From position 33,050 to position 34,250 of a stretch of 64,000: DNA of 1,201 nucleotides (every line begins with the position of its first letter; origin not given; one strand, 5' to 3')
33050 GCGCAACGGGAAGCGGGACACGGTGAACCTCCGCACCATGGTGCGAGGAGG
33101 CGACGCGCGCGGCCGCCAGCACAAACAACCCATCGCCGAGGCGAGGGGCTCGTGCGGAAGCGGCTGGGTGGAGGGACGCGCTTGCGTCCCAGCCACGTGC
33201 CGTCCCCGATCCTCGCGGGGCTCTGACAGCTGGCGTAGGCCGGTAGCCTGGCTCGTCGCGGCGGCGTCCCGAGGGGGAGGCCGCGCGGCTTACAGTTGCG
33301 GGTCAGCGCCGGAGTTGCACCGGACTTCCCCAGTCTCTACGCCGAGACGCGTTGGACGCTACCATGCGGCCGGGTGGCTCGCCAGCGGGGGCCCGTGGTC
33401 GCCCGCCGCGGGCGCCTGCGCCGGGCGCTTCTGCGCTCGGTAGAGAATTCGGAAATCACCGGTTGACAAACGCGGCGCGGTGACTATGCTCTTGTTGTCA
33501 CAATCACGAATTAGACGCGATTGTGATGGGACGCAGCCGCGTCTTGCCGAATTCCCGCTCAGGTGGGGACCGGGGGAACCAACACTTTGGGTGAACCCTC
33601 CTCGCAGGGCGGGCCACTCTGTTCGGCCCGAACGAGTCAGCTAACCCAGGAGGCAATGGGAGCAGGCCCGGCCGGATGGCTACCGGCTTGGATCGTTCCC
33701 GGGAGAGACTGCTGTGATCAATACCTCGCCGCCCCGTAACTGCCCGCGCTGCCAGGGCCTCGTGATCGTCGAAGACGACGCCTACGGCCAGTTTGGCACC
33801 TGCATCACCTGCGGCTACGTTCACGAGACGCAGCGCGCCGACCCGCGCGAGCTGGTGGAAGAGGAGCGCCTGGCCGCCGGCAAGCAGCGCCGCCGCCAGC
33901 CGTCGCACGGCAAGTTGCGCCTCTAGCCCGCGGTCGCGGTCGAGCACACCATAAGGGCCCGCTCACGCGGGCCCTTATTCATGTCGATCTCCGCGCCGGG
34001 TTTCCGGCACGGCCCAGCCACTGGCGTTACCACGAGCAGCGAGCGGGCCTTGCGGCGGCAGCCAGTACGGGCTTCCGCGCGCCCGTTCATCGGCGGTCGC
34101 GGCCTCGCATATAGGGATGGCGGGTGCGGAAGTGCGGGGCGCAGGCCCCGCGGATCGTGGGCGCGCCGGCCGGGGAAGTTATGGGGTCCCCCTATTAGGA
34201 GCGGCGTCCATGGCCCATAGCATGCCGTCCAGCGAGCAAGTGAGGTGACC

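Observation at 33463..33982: Self-contained 520-bp transcription unit: consensus promoter, low-GC structured 220-nt leader, 70-aa zinc-ribbon ORF, perfect terminator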

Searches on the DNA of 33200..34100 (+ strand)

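Call 4: search_rna_families(source=window, start=33200, end=34100, threshold=evalue, max_evalue=1, show_alignments=3)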
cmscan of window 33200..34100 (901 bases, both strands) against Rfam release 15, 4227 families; matches with E-value up to 1: 2.
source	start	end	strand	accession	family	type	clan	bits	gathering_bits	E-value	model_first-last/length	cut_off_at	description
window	33535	33670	+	RF00379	c-di-AMP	Cis-reg; riboswitch;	-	56.5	38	2.7e-12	1-134/134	no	c-di-AMP riboswitch aptamer (ydaO/yuaA leader)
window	33239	33357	-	RF00174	Cobalamin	Cis-reg; riboswitch;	CL00101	44.2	31.5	1.1e-09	20-171/189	no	Cobalamin riboswitch aptamer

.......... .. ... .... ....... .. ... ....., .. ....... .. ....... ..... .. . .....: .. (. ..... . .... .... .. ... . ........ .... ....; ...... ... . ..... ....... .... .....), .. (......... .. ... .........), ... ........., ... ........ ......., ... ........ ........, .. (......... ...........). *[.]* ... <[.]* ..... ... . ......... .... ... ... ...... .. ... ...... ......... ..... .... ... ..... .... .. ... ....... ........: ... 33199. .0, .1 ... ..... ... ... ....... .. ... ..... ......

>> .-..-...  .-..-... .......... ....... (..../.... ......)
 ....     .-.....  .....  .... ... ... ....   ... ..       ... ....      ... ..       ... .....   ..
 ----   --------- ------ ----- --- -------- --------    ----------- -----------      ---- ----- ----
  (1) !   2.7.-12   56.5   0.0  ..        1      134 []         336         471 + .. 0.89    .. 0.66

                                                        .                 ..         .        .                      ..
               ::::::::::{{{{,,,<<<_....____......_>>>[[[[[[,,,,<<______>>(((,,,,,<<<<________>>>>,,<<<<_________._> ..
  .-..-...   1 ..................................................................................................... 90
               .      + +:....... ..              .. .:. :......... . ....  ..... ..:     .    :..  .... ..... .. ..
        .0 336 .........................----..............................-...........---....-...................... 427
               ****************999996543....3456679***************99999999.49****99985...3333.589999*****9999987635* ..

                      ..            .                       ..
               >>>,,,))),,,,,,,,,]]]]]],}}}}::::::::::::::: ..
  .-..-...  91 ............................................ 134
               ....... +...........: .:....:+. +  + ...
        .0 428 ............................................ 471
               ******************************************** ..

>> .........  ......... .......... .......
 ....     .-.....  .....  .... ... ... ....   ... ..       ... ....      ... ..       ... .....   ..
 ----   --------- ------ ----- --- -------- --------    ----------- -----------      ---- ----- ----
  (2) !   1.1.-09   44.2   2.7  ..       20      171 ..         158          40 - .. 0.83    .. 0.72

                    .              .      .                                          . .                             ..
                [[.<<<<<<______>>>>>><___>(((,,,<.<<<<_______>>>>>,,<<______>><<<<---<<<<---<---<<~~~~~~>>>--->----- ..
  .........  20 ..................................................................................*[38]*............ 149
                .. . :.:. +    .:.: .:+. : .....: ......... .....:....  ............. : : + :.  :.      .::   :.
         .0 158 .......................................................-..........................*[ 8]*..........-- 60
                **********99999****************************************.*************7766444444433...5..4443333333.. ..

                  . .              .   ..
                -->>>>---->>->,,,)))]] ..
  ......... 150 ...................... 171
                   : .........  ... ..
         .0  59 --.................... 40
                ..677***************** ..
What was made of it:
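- It still scores 18 bits above the gathering threshold over the whole model (call 4).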

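Call 13: search_rna_families(sources=[L001, L004, L008, L010, L016, L017, L028, L033, L042, L052, L061, L065, L067, L070, L073, L076, L079, L055], threshold=gathering)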
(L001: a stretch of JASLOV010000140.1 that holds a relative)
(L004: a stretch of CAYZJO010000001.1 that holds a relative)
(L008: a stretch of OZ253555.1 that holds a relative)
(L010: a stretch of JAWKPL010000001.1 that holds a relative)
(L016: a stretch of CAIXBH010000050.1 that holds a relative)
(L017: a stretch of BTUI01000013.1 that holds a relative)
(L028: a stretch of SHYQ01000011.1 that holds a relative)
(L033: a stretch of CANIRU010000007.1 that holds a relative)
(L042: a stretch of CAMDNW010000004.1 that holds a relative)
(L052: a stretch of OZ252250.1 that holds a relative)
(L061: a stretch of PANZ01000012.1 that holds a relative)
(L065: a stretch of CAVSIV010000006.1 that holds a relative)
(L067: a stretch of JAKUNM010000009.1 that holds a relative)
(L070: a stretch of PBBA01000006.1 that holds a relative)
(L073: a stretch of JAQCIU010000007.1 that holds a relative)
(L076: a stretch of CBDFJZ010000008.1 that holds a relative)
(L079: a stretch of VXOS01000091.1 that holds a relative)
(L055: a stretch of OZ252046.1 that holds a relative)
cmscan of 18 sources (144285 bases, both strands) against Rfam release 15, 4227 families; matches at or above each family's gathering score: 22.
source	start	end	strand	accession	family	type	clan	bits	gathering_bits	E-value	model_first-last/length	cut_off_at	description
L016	3823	3960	+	RF00379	c-di-AMP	Cis-reg; riboswitch;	-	89.9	38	2.3e-19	1-134/134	no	c-di-AMP riboswitch aptamer (ydaO/yuaA leader)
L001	3812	3955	+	RF00379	c-di-AMP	Cis-reg; riboswitch;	-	86.6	38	1.8e-18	1-134/134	no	c-di-AMP riboswitch aptamer (ydaO/yuaA leader)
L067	3821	3963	+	RF00379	c-di-AMP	Cis-reg; riboswitch;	-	86.5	38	2e-18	1-134/134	no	c-di-AMP riboswitch aptamer (ydaO/yuaA leader)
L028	3816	3956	+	RF00379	c-di-AMP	Cis-reg; riboswitch;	-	85.4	38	3.9e-18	1-134/134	no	c-di-AMP riboswitch aptamer (ydaO/yuaA leader)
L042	3815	3954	+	RF00379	c-di-AMP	Cis-reg; riboswitch;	-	84.9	38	5.5e-18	1-134/134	no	c-di-AMP riboswitch aptamer (ydaO/yuaA leader)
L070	3824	3966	+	RF00379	c-di-AMP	Cis-reg; riboswitch;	-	84.2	38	8.7e-18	1-134/134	no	c-di-AMP riboswitch aptamer (ydaO/yuaA leader)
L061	3821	3964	+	RF00379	c-di-AMP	Cis-reg; riboswitch;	-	83.6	38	1.2e-17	1-134/134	no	c-di-AMP riboswitch aptamer (ydaO/yuaA leader)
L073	3808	3956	+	RF00379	c-di-AMP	Cis-reg; riboswitch;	-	82.3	38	3e-17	1-134/134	no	c-di-AMP riboswitch aptamer (ydaO/yuaA leader)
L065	3820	3957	+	RF00379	c-di-AMP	Cis-reg; riboswitch;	-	81.1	38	6.1e-17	1-134/134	no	c-di-AMP riboswitch aptamer (ydaO/yuaA leader)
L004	3817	3960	+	RF00379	c-di-AMP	Cis-reg; riboswitch;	-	80.8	38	7.5e-17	1-134/134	no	c-di-AMP riboswitch aptamer (ydaO/yuaA leader)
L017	3806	3947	+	RF00379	c-di-AMP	Cis-reg; riboswitch;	-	80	38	1.3e-16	1-134/134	no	c-di-AMP riboswitch aptamer (ydaO/yuaA leader)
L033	3808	3954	+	RF00379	c-di-AMP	Cis-reg; riboswitch;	-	78.3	38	3.8e-16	1-134/134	no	c-di-AMP riboswitch aptamer (ydaO/yuaA leader)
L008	3793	3923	+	RF00379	c-di-AMP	Cis-reg; riboswitch;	-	76.1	38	1.5e-15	1-134/134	no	c-di-AMP riboswitch aptamer (ydaO/yuaA leader)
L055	3777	3927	+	RF00379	c-di-AMP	Cis-reg; riboswitch;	-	76.1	38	1.5e-15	1-134/134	no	c-di-AMP riboswitch aptamer (ydaO/yuaA leader)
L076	3803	3955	+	RF00379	c-di-AMP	Cis-reg; riboswitch;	-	74.9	38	3.3e-15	1-134/134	no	c-di-AMP riboswitch aptamer (ydaO/yuaA leader)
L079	3778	3929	+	RF00379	c-di-AMP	Cis-reg; riboswitch;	-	74.5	38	4.3e-15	1-134/134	no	c-di-AMP riboswitch aptamer (ydaO/yuaA leader)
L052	3811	3959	+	RF00379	c-di-AMP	Cis-reg; riboswitch;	-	72.5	38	1.6e-14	1-134/134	no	c-di-AMP riboswitch aptamer (ydaO/yuaA leader)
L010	3814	3938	+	RF00379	c-di-AMP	Cis-reg; riboswitch;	-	69.9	38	8.4e-14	11-119/134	no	c-di-AMP riboswitch aptamer (ydaO/yuaA leader)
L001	1342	1491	-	RF00174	Cobalamin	Cis-reg; riboswitch;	CL00101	51.7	31.5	1.2e-09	1-189/189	no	Cobalamin riboswitch aptamer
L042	3534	3685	-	RF00174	Cobalamin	Cis-reg; riboswitch;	CL00101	46.8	31.5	3.1e-08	1-189/189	no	Cobalamin riboswitch aptamer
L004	1280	1406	-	RF00174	Cobalamin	Cis-reg; riboswitch;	CL00101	45.9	31.5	5.5e-08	1-189/189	no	Cobalamin riboswitch aptamer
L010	3487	3644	-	RF00174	Cobalamin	Cis-reg; riboswitch;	CL00101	41.2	31.5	1.2e-06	1-189/189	no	Cobalamin riboswitch aptamer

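Call 38: search_rna_families(sources=[L081, L084, L085, L086, L087, L088, L089], threshold=gathering)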
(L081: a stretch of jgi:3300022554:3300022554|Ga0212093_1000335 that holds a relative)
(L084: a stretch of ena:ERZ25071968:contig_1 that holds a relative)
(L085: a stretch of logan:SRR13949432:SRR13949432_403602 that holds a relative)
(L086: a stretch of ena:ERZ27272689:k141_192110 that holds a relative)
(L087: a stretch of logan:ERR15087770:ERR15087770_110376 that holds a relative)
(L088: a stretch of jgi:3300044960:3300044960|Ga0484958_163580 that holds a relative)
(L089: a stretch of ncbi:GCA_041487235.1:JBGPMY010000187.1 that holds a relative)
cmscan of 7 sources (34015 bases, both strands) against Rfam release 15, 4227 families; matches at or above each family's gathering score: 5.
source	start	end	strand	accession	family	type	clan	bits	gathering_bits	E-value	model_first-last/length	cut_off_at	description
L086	1594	1731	+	RF00379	c-di-AMP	Cis-reg; riboswitch;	-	93.1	38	6.6e-21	1-134/134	no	c-di-AMP riboswitch aptamer (ydaO/yuaA leader)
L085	2631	2763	+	RF00379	c-di-AMP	Cis-reg; riboswitch;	-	86.4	38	5e-19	1-134/134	no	c-di-AMP riboswitch aptamer (ydaO/yuaA leader)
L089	2817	2950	+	RF00379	c-di-AMP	Cis-reg; riboswitch;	-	84.7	38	1.4e-18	1-134/134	no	c-di-AMP riboswitch aptamer (ydaO/yuaA leader)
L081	3812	3952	+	RF00379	c-di-AMP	Cis-reg; riboswitch;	-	78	38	1.1e-16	1-134/134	no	c-di-AMP riboswitch aptamer (ydaO/yuaA leader)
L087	3934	4081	+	RF00174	Cobalamin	Cis-reg; riboswitch;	CL00101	40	31.5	6.4e-07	1-189/189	no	Cobalamin riboswitch aptamer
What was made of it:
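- It is also present in four loci of homologues at 52-54% identity (calls 13, 38).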

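Call 62: build_rna_model(alignment_id=A4)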
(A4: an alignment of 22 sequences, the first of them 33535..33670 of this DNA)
Model R1 built from alignment A4 (22 sequences, 173 columns); structure: RNAalifold consensus.
model positions 139; base pairs 29; branch points 2; effective number of sequences 2.24; information 0.59 bits per position. Calibrated on 0.2 Mb of random sequence (short: E-values are rough).
structure used (alignment columns):
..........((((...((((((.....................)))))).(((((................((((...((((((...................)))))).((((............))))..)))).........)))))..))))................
